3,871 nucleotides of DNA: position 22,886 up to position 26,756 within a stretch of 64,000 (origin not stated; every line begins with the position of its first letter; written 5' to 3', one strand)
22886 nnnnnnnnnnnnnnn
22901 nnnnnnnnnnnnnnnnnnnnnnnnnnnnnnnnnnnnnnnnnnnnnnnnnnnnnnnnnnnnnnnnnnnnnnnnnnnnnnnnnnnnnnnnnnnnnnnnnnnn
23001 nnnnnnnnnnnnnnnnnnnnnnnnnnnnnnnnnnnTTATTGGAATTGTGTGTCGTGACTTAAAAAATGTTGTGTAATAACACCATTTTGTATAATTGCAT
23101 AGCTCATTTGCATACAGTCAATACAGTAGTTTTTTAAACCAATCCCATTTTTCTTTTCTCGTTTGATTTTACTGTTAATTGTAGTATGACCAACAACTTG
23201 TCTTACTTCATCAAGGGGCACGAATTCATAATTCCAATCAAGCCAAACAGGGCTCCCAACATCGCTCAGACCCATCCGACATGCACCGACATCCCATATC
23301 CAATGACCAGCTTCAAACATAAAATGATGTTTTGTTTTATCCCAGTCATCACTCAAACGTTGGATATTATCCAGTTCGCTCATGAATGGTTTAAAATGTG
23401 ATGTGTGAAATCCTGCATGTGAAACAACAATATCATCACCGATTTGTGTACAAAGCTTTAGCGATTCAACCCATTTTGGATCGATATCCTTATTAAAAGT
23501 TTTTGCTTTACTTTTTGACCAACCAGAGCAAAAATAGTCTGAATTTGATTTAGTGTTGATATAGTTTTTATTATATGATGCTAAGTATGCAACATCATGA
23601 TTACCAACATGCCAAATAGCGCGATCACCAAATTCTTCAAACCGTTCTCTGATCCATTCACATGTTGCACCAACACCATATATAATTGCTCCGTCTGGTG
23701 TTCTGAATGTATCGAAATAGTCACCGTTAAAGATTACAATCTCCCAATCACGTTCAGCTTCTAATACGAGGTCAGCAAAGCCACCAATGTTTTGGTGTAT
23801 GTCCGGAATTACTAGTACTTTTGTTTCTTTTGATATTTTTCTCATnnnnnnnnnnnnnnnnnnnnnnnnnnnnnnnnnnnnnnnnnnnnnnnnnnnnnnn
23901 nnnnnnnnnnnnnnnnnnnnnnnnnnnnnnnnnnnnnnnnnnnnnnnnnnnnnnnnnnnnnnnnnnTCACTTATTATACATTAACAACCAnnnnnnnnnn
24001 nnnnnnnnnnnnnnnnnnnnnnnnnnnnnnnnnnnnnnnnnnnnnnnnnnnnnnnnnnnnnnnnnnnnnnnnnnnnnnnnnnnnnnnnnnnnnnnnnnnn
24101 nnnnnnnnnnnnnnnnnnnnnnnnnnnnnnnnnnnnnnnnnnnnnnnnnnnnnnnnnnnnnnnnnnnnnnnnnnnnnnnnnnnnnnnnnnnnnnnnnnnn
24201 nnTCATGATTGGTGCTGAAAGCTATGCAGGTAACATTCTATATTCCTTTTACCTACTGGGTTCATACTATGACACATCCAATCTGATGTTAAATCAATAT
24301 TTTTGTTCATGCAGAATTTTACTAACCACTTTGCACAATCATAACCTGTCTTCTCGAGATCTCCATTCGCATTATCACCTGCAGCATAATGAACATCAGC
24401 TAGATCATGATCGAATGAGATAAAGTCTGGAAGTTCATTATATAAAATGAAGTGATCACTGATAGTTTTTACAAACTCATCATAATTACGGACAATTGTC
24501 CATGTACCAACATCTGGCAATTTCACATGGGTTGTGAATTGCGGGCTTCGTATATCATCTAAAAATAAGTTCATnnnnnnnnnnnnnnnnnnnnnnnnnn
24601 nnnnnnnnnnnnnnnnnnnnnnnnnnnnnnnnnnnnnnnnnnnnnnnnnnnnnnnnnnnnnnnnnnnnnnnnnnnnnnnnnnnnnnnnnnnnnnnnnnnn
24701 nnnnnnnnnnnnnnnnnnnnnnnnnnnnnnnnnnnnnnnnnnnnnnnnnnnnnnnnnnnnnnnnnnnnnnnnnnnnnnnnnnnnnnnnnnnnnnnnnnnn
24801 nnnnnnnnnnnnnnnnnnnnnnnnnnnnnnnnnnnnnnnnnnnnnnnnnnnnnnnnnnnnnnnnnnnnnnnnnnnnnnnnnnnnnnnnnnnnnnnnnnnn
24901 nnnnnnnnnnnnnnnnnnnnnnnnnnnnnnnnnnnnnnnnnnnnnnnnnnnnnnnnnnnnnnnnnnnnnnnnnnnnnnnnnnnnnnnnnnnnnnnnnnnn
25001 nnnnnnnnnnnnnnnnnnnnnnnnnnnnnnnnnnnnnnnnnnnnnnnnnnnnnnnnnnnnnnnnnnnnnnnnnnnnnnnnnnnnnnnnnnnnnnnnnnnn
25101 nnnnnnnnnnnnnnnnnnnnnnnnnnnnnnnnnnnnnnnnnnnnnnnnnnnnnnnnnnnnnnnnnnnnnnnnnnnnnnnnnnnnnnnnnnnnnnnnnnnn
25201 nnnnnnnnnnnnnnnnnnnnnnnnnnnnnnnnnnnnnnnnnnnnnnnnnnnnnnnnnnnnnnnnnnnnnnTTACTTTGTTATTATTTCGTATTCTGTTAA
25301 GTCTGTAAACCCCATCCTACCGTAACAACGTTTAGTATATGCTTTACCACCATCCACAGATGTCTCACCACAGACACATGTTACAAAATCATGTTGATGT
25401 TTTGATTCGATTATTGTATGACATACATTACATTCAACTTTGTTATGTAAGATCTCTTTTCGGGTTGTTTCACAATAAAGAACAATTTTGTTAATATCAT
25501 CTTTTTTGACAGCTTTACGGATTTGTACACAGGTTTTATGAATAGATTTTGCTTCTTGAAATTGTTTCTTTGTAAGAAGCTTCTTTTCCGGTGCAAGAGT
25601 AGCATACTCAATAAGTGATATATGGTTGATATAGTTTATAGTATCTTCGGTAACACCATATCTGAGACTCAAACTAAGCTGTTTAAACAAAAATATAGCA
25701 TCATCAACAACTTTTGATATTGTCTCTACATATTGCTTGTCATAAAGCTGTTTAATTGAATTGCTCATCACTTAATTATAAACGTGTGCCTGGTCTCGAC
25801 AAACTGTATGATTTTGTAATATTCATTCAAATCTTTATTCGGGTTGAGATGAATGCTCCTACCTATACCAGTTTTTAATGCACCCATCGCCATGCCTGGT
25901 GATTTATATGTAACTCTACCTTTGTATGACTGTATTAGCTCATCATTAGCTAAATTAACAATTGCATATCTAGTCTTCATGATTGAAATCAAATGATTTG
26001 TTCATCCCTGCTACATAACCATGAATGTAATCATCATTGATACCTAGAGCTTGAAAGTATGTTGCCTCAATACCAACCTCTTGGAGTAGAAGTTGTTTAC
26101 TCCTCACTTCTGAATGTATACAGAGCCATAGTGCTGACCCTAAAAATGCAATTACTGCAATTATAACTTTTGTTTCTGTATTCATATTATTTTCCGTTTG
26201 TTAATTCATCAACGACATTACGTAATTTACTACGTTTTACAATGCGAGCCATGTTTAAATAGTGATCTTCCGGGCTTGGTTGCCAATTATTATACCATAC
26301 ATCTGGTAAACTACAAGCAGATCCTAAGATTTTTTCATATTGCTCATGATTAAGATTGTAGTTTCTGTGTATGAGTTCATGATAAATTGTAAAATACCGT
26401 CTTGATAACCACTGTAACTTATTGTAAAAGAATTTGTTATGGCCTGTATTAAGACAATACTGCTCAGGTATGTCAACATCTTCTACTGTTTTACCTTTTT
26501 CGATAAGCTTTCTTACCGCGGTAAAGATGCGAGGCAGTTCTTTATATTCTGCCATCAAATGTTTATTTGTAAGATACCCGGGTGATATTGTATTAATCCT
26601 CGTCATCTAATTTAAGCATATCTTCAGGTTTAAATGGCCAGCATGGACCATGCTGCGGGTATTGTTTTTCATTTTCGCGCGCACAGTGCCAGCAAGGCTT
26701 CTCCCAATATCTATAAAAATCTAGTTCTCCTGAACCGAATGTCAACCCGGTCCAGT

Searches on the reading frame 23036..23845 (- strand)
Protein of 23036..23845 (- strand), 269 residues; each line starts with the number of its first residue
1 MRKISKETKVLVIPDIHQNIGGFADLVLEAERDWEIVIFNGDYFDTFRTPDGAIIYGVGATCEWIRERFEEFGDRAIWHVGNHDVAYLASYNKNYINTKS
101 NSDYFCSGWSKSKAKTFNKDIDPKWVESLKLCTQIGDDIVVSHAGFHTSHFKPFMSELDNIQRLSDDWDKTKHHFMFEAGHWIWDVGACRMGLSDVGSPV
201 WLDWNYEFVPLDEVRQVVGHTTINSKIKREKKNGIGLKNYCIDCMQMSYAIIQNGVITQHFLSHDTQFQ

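Call 20: search_protein_families(library=phrogs, proteins=[window:23036-23845:-], max_evalue=0.00001)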
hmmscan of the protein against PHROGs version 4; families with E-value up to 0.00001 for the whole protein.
window:23036-23845:- (269 aa): 0 families

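Call 64: search_protein_families(library=pfam, proteins=[window:23036-23845:-], max_evalue=0.001)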
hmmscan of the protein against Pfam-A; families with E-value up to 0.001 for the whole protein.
window:23036-23845:- (269 aa): 1 family
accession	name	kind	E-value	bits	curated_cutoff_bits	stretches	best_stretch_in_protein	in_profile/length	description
PF00149.33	Metallophos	-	1.3e-10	42.4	21.5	1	9-178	2-159/191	Calcineurin-like phosphoesterase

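Call 75: search_solved_structures(query=window:23036-23845:-, max_evalue=0.01)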
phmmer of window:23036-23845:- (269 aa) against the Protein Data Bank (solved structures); distinct sequences matched with E-value up to 0.01: 0.

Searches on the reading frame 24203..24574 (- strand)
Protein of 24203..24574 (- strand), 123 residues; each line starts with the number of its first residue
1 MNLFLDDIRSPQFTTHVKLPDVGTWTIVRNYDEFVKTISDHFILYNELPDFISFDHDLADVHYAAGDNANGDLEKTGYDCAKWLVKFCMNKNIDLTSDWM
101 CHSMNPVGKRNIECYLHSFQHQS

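Call 64: search_protein_families(library=pfam, proteins=[window:24203-24574:-], max_evalue=0.001)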
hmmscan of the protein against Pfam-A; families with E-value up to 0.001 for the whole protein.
window:24203-24574:- (123 aa): 1 family
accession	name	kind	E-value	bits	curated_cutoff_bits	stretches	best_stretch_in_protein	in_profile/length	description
PF20274.4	cREC_REC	-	1.5e-20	74.1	27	1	1-117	1-87/88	Cyclic-phosphate processing Receiver domain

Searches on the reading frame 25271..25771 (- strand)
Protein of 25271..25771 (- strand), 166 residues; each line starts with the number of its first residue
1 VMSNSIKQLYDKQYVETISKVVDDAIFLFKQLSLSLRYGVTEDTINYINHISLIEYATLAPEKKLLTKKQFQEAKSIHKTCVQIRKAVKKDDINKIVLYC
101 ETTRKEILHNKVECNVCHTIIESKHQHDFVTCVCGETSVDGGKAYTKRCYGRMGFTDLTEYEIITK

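Call 64: search_protein_families(library=pfam, proteins=[window:25271-25771:-], max_evalue=0.001)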
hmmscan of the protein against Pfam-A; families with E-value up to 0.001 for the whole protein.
window:25271-25771:- (166 aa): 1 family
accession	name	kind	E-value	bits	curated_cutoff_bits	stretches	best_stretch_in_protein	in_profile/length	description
PF24749.2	DUF7695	-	5.1e-19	68.2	25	1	107-162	2-58/58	Domain of unknown function (DUF7695)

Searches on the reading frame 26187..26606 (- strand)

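Call 64: search_protein_families(library=pfam, proteins=[window:26187-26606:-], max_evalue=0.001)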
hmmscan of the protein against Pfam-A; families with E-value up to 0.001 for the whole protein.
window:26187-26606:- (139 aa): 1 family
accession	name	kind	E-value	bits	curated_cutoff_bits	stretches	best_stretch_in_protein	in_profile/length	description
PF03013.19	Pyr_excise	-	9.1e-16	58.4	23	1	1-88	1-78/81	Pyrimidine dimer DNA glycosylase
